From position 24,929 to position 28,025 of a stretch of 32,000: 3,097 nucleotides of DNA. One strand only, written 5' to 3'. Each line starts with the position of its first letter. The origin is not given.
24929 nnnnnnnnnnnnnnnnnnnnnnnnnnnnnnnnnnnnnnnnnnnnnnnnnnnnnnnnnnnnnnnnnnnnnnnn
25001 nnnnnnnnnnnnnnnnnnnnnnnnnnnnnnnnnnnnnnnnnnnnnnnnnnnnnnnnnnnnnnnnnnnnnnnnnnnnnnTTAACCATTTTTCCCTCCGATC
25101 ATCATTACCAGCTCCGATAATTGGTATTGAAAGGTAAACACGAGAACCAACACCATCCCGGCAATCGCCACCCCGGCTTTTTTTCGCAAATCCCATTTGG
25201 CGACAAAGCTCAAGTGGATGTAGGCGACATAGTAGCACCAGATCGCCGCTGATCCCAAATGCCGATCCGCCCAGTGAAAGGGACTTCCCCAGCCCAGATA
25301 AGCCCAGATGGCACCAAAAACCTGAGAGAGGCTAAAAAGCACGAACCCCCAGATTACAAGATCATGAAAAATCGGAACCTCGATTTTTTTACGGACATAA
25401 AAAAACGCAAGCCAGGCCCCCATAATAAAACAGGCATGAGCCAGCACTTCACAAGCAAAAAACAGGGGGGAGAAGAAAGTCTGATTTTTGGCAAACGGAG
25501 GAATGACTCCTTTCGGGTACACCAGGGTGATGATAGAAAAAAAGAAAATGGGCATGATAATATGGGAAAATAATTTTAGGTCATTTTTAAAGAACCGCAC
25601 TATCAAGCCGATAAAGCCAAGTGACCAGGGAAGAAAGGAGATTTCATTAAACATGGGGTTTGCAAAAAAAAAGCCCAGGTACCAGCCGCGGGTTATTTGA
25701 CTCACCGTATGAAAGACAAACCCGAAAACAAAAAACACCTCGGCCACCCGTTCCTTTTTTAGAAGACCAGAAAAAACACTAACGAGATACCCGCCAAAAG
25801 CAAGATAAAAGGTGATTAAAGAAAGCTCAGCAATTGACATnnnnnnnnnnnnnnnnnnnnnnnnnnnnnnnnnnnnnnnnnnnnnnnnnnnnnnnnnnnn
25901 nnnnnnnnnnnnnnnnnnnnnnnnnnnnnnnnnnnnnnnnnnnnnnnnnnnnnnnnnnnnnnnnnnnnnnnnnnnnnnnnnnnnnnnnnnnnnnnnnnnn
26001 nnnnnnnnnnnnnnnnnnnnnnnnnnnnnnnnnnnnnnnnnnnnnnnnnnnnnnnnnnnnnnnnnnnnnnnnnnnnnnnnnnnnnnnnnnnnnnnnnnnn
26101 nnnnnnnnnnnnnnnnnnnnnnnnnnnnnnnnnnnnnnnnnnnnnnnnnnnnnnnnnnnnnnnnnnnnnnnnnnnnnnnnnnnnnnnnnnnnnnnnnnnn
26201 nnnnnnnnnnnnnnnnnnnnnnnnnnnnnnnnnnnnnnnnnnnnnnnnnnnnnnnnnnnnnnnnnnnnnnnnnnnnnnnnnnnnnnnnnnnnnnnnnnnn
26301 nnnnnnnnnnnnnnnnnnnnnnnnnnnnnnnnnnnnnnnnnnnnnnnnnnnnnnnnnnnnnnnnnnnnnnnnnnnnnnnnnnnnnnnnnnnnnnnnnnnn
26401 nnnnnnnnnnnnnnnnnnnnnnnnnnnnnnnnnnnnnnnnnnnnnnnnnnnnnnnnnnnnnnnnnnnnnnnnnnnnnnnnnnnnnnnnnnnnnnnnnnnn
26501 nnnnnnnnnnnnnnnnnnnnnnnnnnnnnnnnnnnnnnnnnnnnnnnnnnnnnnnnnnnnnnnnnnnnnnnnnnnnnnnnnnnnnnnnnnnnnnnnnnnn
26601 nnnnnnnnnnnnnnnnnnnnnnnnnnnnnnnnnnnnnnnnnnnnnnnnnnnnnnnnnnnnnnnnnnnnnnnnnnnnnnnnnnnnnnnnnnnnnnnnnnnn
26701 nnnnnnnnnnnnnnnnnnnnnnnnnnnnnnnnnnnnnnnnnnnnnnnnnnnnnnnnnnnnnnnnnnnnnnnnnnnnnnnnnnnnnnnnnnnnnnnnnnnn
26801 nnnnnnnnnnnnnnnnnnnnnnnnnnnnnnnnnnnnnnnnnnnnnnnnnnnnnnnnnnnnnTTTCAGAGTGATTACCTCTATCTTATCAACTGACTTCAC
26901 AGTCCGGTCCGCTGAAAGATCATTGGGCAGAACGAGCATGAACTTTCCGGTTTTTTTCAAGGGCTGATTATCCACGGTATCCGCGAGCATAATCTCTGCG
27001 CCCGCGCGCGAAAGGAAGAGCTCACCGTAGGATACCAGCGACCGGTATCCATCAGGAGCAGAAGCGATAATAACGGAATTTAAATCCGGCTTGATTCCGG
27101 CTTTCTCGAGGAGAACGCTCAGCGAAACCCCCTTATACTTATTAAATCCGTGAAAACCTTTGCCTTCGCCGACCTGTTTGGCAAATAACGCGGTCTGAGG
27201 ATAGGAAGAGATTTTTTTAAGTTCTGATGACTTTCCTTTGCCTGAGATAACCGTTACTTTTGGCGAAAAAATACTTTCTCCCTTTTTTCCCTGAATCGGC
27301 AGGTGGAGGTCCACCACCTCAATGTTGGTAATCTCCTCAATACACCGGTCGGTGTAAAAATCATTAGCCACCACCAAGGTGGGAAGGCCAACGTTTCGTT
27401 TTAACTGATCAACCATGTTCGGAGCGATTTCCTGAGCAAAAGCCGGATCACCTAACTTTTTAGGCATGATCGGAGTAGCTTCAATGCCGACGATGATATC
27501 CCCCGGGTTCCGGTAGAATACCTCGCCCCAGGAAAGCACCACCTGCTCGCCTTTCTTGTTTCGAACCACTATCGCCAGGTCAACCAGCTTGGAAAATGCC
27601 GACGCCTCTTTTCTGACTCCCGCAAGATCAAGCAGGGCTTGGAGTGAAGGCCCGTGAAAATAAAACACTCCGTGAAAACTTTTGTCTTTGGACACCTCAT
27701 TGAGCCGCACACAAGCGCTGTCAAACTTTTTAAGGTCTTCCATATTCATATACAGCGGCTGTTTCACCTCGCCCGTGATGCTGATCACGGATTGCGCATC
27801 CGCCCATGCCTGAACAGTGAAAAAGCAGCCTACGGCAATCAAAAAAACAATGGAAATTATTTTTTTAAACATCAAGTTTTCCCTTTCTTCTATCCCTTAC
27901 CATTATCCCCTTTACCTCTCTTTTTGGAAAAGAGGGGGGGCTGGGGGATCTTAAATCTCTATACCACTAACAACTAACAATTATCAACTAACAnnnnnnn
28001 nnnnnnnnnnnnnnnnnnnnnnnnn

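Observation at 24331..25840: CcsA/ResB-like heme-handling pair with a rewritten WWD motif and no c-type cytochrome client in 32 kb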

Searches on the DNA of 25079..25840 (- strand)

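Call 47: search_rna_families(sources=[L006, L008, L017, L024, L025, L028, L030, L031, L034, L047, L058, L067, L070], threshold=gathering)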
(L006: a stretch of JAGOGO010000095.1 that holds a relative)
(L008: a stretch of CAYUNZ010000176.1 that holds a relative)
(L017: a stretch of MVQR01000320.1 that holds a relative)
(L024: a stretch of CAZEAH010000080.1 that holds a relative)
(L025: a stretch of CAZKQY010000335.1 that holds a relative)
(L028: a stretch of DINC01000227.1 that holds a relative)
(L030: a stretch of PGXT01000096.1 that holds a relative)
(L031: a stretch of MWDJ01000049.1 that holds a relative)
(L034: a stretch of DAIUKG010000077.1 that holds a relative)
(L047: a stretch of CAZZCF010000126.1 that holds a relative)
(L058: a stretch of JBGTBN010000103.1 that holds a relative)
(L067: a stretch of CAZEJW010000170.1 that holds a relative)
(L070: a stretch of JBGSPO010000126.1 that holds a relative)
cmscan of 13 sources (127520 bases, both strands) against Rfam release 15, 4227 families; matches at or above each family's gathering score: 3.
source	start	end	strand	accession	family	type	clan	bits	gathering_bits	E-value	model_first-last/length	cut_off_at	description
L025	2063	2182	+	RF01055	Molybdenum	Cis-reg; riboswitch;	-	72.2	36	3.5e-15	1-135/135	no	Molybdenum/Tungsten riboswitch aptamer (Moco RNA motif)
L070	3027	3149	+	RF01055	Molybdenum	Cis-reg; riboswitch;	-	67.6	36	7.6e-14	1-135/135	no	Molybdenum/Tungsten riboswitch aptamer (Moco RNA motif)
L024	2734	2853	+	RF01055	Molybdenum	Cis-reg; riboswitch;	-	63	36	1.8e-12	1-135/135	no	Molybdenum/Tungsten riboswitch aptamer (Moco RNA motif)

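Call 49: build_rna_model(alignment_id=A4)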
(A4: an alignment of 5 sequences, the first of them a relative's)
Model R1 built from alignment A4 (5 sequences, 131 columns); structure: RNAalifold consensus.
model positions 123; base pairs 22; branch points 1; effective number of sequences 3.02; information 0.59 bits per position. Calibrated on 0.2 Mb of random sequence (short: E-values are rough).
structure used (alignment columns):
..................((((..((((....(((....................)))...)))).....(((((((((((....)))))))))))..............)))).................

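Call 50: search_with_rna_model(model_id=R1, sources=[window, L001, L003, L004, L005, L006, L007, L008, L009, L010, L011, L012, L013, L014, L015, L016, L017, L018, L019, L020, L021, L022, L023, L024, L025, L026, L027, L028, L029, L030, L031, L032, L033, L034, L035, L036, L037, L038, L039, L040, L041, L042, L043, L044, L045, L046, L047, L048, L049, L050, L051, L052, L053, L054, L055, L056, L057, L058, L059, L060, L062, L063, L064, L065, L066, L067, L069, L070, L071, L072, L073, L074, L075, L076, L077, L078, L079, L080, L081, L082, L083, L084], max_evalue=1)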
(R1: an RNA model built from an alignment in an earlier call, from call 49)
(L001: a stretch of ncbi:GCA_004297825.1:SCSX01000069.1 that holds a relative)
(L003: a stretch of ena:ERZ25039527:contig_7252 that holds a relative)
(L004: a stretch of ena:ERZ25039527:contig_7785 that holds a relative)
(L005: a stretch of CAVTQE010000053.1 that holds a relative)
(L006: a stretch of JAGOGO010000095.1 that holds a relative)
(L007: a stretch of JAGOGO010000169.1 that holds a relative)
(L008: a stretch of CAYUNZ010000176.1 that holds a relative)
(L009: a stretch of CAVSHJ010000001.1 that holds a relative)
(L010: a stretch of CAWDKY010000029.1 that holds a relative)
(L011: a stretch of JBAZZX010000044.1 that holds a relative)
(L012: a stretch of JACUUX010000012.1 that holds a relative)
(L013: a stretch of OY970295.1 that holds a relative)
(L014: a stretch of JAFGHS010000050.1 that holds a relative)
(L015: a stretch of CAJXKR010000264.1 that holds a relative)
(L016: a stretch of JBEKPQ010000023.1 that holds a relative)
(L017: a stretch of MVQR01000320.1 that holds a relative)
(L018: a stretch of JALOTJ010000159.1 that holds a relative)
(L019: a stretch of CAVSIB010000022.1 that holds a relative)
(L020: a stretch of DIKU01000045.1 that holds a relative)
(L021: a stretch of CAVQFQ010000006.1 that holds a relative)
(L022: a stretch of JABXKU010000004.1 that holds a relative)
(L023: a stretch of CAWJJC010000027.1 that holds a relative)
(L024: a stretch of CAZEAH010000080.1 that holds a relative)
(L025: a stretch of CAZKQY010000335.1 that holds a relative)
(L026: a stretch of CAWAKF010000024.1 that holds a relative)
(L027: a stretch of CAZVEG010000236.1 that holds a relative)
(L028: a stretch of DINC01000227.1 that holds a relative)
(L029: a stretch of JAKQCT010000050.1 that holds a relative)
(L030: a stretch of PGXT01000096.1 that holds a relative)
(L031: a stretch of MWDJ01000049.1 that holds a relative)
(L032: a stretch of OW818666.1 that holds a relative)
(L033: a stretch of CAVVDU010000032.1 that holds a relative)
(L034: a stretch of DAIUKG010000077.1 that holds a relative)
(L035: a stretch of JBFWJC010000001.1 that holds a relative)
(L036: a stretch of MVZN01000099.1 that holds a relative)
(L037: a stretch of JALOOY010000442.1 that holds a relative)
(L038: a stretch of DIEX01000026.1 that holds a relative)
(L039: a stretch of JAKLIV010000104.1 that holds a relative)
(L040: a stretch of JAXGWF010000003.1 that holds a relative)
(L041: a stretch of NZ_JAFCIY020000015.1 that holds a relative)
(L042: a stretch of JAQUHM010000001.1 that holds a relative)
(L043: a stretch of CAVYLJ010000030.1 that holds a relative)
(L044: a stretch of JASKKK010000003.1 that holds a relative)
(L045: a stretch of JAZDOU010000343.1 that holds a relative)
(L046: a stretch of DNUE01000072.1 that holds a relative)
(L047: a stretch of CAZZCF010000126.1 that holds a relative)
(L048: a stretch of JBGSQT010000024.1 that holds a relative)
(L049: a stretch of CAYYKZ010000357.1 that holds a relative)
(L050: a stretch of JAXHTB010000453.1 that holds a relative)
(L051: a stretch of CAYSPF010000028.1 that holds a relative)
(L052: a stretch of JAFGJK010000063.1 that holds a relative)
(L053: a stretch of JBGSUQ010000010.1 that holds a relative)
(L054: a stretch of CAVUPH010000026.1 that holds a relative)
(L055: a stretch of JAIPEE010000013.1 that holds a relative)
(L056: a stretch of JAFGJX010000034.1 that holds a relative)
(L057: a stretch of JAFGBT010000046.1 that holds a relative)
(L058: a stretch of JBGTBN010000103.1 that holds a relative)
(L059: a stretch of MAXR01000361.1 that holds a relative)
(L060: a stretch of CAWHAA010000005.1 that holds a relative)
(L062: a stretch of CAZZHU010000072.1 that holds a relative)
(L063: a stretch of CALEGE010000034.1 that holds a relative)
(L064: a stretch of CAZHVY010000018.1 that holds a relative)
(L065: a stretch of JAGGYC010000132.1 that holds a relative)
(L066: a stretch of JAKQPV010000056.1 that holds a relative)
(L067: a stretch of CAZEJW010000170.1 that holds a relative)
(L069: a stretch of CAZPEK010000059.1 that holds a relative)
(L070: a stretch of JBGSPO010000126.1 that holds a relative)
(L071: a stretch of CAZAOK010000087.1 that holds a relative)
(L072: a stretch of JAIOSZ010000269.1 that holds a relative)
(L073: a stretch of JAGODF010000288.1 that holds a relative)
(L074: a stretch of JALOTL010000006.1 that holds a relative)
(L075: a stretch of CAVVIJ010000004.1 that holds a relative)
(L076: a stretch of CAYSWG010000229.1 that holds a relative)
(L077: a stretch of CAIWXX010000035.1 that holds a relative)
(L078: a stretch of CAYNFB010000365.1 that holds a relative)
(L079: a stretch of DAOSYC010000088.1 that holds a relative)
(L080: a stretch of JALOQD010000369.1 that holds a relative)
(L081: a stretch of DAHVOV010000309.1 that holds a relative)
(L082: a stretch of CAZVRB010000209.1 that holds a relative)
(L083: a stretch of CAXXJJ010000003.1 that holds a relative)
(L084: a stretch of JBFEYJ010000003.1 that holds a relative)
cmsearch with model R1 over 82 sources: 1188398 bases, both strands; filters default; matches with E-value up to 1: 10.
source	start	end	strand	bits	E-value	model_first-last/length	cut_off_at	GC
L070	3027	3149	+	125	7.6e-33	1-123/123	no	0.61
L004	7888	8010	+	124.7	9.4e-33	1-123/123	no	0.62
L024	2733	2853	+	106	2.6e-27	1-123/123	no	0.6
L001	4854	4976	+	95.3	3.2e-24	1-123/123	no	0.61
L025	2069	2182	+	82.4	1.8e-20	1-123/123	no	0.59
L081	7725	7845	+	75.7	1.5e-18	1-123/123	no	0.65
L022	7724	7837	+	72.6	1.2e-17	1-123/123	no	0.57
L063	5945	6061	+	62.2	1.3e-14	1-123/123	no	0.55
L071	6286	6407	+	60.1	5.1e-14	1-123/123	no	0.52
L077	7877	7997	+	47.8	2e-10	1-123/123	no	0.6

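Call 51: search_rna_families(sources=[L081, L022, L063, L071, L077, L020, L035], threshold=gathering)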
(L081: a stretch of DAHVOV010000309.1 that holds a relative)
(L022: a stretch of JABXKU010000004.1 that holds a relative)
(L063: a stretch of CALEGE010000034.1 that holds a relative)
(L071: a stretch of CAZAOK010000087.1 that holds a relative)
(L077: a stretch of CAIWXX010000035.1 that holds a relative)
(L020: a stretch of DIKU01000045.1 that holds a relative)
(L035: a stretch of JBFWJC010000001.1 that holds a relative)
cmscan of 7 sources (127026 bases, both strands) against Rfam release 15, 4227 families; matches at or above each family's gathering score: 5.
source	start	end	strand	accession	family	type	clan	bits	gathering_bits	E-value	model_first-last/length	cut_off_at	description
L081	7725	7845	+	RF01055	Molybdenum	Cis-reg; riboswitch;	-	72.2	36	3.6e-15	1-135/135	no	Molybdenum/Tungsten riboswitch aptamer (Moco RNA motif)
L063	5945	6064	+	RF01055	Molybdenum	Cis-reg; riboswitch;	-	69.4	36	2.3e-14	1-135/135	no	Molybdenum/Tungsten riboswitch aptamer (Moco RNA motif)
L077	7877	7996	+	RF01055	Molybdenum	Cis-reg; riboswitch;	-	63.5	36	1.3e-12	1-135/135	no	Molybdenum/Tungsten riboswitch aptamer (Moco RNA motif)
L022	7718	7837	+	RF01055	Molybdenum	Cis-reg; riboswitch;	-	63.2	36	1.5e-12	1-135/135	no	Molybdenum/Tungsten riboswitch aptamer (Moco RNA motif)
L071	6286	6409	+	RF01055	Molybdenum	Cis-reg; riboswitch;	-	61.2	36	6e-12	1-135/135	no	Molybdenum/Tungsten riboswitch aptamer (Moco RNA motif)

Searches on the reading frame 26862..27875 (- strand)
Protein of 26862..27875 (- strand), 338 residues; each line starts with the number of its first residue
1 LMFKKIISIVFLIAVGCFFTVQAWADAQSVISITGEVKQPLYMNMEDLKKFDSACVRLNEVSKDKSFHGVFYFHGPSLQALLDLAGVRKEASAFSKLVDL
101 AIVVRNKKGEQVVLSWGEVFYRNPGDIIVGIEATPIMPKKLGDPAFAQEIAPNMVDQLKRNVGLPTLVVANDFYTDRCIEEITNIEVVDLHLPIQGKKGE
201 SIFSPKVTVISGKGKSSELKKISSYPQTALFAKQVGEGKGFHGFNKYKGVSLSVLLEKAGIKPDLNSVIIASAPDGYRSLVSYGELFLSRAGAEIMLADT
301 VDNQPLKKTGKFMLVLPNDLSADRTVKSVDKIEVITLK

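Call 69: search_solved_structures(query=window:26862-27875:-, max_evalue=1, show_alignments=2)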
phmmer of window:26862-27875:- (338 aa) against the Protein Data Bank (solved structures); distinct sequences matched with E-value up to 1: 0.
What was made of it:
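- Tried and rejected: The N-terminal SO-fold half alone has no PDB sequence match (call 69).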
